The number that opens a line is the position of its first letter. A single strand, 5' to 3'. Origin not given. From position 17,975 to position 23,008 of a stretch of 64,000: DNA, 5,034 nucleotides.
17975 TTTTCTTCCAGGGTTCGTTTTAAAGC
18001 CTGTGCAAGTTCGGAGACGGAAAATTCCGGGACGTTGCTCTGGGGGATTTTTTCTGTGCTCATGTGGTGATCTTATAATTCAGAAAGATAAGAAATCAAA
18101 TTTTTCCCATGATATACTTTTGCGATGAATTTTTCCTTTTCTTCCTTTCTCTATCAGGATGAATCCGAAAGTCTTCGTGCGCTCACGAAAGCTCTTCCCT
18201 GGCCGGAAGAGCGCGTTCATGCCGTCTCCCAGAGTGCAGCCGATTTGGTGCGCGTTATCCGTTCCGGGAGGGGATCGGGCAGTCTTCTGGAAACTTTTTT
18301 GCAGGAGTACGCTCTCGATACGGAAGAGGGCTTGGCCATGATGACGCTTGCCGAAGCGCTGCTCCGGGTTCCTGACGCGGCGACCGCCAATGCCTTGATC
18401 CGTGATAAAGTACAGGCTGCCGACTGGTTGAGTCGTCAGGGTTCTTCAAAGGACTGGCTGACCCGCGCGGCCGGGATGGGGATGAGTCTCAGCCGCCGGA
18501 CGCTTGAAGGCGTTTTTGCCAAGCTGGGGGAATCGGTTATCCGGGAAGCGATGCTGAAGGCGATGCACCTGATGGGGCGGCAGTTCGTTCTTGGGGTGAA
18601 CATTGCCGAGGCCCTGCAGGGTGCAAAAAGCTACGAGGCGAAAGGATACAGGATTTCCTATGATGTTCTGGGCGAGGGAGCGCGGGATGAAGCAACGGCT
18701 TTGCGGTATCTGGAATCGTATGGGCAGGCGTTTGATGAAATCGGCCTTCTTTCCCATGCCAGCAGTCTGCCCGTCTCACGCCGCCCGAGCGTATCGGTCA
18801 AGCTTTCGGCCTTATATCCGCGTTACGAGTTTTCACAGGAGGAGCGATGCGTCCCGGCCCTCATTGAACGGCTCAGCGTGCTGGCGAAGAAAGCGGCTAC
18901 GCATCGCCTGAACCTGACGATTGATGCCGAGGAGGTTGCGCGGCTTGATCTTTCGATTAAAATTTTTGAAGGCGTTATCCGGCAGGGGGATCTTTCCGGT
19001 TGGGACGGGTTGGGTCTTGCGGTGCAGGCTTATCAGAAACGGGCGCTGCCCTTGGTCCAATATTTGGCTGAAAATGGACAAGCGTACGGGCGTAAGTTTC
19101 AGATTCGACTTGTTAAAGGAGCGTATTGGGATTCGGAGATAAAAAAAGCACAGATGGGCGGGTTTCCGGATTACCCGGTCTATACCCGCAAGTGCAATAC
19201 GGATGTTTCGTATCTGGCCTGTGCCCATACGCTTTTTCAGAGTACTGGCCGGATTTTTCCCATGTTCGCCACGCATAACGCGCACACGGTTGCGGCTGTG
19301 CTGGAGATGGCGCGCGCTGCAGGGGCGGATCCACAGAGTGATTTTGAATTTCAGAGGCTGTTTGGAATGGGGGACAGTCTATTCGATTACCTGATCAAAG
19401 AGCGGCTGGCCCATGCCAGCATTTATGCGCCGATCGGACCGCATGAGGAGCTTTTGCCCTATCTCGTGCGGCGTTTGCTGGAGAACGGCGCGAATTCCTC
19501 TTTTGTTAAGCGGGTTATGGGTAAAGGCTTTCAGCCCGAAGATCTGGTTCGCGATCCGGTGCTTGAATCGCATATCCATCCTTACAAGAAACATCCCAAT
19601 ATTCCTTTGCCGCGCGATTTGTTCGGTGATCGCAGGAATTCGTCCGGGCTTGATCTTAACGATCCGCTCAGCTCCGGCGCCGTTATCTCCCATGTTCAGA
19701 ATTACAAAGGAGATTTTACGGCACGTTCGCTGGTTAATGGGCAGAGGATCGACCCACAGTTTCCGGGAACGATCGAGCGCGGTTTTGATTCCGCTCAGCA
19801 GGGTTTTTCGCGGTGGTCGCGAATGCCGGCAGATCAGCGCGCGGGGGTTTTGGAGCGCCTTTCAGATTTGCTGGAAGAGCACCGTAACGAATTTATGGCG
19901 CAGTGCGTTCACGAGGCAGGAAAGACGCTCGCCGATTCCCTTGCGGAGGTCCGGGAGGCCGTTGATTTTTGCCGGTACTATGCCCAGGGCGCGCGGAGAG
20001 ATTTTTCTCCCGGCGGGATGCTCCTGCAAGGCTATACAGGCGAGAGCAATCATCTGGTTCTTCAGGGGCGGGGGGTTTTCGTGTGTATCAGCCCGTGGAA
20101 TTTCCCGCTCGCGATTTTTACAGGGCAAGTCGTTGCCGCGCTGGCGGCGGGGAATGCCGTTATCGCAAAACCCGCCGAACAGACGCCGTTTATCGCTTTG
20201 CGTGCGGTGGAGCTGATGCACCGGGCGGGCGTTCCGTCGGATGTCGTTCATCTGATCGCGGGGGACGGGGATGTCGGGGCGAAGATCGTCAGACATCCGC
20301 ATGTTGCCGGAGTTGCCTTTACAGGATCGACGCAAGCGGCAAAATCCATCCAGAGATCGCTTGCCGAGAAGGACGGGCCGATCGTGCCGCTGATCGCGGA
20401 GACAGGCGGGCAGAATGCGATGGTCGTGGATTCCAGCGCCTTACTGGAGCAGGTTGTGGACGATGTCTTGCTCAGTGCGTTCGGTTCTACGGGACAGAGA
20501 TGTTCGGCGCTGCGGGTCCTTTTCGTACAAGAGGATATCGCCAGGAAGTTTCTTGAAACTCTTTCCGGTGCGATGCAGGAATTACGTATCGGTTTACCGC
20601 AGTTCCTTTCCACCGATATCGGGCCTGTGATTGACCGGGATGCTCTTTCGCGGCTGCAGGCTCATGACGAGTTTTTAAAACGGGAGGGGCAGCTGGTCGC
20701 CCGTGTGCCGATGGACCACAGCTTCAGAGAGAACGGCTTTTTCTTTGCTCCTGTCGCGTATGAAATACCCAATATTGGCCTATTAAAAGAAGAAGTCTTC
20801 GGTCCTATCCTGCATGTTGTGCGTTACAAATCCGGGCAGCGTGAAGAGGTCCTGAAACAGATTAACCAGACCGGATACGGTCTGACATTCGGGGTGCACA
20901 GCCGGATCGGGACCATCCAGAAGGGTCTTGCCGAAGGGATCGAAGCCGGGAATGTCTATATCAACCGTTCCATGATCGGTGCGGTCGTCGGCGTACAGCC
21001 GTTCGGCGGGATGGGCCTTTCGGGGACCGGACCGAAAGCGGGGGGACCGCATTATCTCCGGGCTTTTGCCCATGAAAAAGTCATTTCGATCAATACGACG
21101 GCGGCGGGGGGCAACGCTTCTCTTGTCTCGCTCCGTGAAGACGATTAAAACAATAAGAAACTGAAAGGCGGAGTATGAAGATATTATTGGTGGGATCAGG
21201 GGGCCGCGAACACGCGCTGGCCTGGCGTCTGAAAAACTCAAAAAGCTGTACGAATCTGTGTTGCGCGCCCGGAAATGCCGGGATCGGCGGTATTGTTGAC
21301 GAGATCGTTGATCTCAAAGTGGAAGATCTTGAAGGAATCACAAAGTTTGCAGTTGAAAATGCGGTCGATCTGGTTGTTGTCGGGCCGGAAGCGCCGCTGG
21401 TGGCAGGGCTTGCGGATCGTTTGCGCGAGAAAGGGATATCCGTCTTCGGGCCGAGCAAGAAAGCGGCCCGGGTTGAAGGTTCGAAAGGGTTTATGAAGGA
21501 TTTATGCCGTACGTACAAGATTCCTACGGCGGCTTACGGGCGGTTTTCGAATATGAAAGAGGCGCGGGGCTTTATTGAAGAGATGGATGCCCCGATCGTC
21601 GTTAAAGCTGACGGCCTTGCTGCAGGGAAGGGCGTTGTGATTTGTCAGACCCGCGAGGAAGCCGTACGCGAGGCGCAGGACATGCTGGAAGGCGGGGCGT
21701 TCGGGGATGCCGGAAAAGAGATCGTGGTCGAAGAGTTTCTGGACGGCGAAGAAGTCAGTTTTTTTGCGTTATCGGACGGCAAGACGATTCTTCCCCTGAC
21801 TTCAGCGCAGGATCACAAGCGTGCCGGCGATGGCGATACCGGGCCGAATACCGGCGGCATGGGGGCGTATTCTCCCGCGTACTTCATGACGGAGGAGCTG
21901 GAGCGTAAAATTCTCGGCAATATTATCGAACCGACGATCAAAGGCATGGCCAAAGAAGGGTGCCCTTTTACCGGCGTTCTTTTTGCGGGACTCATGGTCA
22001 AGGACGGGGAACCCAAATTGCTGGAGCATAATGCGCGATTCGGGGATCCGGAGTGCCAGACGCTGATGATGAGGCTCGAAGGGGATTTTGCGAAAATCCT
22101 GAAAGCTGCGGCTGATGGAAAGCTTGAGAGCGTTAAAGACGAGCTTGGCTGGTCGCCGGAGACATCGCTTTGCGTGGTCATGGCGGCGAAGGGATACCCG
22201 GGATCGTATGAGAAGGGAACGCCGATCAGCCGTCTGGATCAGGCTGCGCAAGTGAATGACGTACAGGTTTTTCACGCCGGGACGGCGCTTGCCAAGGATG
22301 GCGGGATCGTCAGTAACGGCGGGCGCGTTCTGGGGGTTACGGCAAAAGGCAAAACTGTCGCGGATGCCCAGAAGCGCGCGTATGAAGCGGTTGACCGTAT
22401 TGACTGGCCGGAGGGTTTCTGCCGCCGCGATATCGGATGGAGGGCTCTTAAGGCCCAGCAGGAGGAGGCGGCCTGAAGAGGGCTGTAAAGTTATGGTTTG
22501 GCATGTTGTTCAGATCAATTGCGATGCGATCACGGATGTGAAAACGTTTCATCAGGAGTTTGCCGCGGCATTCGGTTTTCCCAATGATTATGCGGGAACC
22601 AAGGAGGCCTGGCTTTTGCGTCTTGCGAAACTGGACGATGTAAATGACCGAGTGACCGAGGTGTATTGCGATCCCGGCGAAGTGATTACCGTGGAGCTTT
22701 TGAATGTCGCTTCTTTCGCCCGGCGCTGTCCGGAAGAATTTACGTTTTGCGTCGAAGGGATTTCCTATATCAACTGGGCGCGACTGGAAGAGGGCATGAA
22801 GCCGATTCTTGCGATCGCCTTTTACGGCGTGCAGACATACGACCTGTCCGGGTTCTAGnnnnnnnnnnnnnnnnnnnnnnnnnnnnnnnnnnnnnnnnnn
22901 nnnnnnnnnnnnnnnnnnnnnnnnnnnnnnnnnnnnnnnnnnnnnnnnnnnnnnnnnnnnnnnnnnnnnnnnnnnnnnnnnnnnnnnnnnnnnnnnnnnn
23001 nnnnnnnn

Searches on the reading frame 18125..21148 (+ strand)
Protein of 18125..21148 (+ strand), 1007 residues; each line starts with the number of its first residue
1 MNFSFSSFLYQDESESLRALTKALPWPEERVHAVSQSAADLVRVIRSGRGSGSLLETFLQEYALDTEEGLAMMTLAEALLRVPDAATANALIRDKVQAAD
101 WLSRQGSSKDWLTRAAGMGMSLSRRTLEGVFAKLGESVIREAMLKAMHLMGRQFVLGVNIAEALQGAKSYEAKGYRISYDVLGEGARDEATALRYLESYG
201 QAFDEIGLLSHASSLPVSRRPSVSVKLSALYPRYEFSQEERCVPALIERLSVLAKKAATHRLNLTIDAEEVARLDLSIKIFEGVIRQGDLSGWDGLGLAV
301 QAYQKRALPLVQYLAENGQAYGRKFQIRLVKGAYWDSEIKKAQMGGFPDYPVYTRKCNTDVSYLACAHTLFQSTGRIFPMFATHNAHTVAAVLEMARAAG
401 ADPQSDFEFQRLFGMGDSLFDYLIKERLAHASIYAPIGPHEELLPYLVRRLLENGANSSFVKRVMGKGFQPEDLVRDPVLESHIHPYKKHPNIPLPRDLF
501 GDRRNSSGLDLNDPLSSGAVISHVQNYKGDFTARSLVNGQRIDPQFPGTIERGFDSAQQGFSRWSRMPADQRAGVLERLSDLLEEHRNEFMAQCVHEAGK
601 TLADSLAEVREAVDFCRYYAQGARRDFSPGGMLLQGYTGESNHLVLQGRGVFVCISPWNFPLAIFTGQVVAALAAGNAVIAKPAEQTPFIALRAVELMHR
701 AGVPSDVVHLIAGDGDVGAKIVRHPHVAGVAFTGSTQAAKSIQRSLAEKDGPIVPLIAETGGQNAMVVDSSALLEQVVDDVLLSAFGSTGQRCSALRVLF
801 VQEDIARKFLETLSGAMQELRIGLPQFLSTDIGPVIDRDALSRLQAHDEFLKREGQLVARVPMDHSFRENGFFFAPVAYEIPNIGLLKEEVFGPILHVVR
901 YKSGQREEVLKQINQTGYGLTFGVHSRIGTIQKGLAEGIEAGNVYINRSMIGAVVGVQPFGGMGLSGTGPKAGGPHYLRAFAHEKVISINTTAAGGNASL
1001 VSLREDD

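Call 5: search_protein_families(library=ncbifam, proteins=[window:18125-21148:+], max_evalue=0.001)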
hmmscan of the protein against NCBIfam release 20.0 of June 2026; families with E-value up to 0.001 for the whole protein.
window:18125-21148:+ (1007 aa): 45 families (the best 25 are shown)
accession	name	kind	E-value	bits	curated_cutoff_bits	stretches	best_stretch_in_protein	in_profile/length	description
NF008869.0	PRK11904.1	equivalog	0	1355.2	747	1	6-1004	18-1041/1042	bifunctional proline dehydrogenase/L-glutamate gamma-semialdehyde dehydrogenase PutA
NF008772.0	PRK11809.1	equivalog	0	1043.4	1750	1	28-979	121-1104/1318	trifunctional transcriptional regulator/proline dehydrogenase/L-glutamate gamma-semialdehyde dehydrogenase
TIGR01238.1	D1pyr5carbox3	equivalog_domain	5.3e-179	595.9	485.2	1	550-982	76-496/500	L-glutamate gamma-semialdehyde dehydrogenase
NF002852.0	PRK03137.1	subfamily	2.6e-103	346.5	648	1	549-988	74-511/514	L-glutamate gamma-semialdehyde dehydrogenase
TIGR01237.1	D1pyr5carbox2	equivalog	1.1e-101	341.2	659.65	1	551-988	72-508/511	L-glutamate gamma-semialdehyde dehydrogenase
NF006916.0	PRK09407.1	equivalog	1.3e-78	265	521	1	548-988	56-491/526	succinic semialdehyde dehydrogenase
TIGR01780.1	SSADH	subfamily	1.9e-69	234.7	646.35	1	550-972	21-436/448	succinate-semialdehyde dehydrogenase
TIGR01804.1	BADH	equivalog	5.1e-69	233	668.6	1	547-972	34-455/467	betaine-aldehyde dehydrogenase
TIGR02299.1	HpaE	equivalog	8e-69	232.5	638.35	1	550-991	40-478/488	5-carboxymethyl-2-hydroxymuconate semialdehyde dehydrogenase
NF006992.0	PRK09457.1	subfamily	2.2e-68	231.1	514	1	550-968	39-450/487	succinylglutamate-semialdehyde dehydrogenase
NF010000.0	PRK13473.1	subfamily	1.1e-66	225.4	615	1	550-969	41-453/475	aminobutyraldehyde dehydrogenase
NF042993.1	AlphKGSA_gudD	equivalog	6e-66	223.1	770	1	550-975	44-466/481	alpha-ketoglutaric semialdehyde dehydrogenase GucD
NF009725.0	PRK13252.1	equivalog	6.3e-66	222.8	593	1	548-990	44-480/488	betaine-aldehyde dehydrogenase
TIGR03240.1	arg_catab_astD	equivalog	8.2e-66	222.7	579.3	1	550-968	37-448/484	succinylglutamate-semialdehyde dehydrogenase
NF050084.1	pip_6_carb_DH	equivalog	5.3e-65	220.2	730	1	549-983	20-454/475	L-piperidine-6-carboxylate dehydrogenase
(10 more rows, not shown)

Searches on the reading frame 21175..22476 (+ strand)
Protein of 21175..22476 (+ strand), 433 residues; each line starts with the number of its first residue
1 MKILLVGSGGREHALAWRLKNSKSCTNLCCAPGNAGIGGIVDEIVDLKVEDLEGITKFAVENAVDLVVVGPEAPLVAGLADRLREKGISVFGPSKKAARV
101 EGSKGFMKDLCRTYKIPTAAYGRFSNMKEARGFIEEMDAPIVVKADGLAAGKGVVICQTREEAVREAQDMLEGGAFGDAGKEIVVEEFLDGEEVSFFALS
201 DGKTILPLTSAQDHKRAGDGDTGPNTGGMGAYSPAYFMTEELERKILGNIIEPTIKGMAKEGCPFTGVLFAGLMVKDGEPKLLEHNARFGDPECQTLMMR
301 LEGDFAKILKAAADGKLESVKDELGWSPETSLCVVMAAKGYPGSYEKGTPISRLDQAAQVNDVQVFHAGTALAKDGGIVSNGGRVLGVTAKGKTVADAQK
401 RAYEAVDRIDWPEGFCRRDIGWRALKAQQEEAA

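Call 5: search_protein_families(library=ncbifam, proteins=[window:21175-22476:+], max_evalue=0.001)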
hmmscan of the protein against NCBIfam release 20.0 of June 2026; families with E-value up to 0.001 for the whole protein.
window:21175-22476:+ (433 aa): 24 families
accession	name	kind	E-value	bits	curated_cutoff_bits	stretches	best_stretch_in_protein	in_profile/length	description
TIGR00877.1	purD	equivalog_domain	3.2e-165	550.1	288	1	1-425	1-424/425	phosphoribosylamine--glycine ligase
TIGR01369.1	CPSaseII_lrg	equivalog_domain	1.7e-09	35.9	1027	1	57-288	623-840/1052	carbamoyl-phosphate synthase (glutamine-hydrolyzing) large subunit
NF006766.0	PRK09288.1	equivalog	9.5e-08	31.2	339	1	34-190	46-199/396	formate-dependent phosphoribosylglycinamide formyltransferase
NF053643.1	Ddl_archaea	equivalog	1.1e-07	31.2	500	1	56-211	54-202/367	putative pseudomurein biosynthesis ATP-grasp protein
NF003671.0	PRK05294.1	equivalog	2.3e-07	28.9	599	1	47-214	613-773/1058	carbamoyl-phosphate synthase large subunit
NF009554.0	PRK12999.1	equivalog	4e-07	28.2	965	1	78-189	94-207/1147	pyruvate carboxylase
NF006367.0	PRK08591.1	subfamily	8.9e-07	28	597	1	79-189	91-203/451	acetyl-CoA carboxylase biotin carboxylase subunit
NF004679.0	PRK06019.1-5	equivalog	1.3e-06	27.5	326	1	36-198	37-190/376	5-(carboxyamino)imidazole ribonucleotide synthase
TIGR01142.1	purT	equivalog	1.4e-06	27.5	502.15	1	38-192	37-188/380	phosphoribosylglycinamide formyltransferase 2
NF006406.0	PRK08654.1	equivalog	2.3e-06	26.4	739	1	78-190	90-204/499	acetyl-CoA carboxylase biotin carboxylase subunit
TIGR00514.1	accC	equivalog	2.5e-06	26.6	626.5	1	77-190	89-204/449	acetyl-CoA carboxylase biotin carboxylase subunit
TIGR02068.2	cya_phycin_syn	equivalog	2.5e-06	25.8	850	1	100-194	210-299/862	cyanophycin synthetase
NF004680.0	PRK06019.1-6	equivalog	5e-06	25.5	327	1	80-174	94-188/405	5-(carboxyamino)imidazole ribonucleotide synthase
NF010623.0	PRK14016.1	subfamily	7.4e-06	24.4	877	1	100-193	211-299/871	cyanophycin synthetase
TIGR01205.1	D_ala_D_alaTIGR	subfamily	1.4e-05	24.2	245.65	1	87-205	90-207/318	D-alanine--D-alanine ligase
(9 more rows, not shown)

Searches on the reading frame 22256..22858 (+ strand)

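Call 34: search_protein_families(library=pfam, proteins=[window:22256-22858:+], max_evalue=0.001)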
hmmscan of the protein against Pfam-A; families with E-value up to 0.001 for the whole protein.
window:22256-22858:+ (200 aa): 1 family
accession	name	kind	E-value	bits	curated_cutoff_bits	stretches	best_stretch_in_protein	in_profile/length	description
PF01337.24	Barstar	-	1.8e-06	28.3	23.4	1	82-160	1-68/96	Barstar (barnase inhibitor)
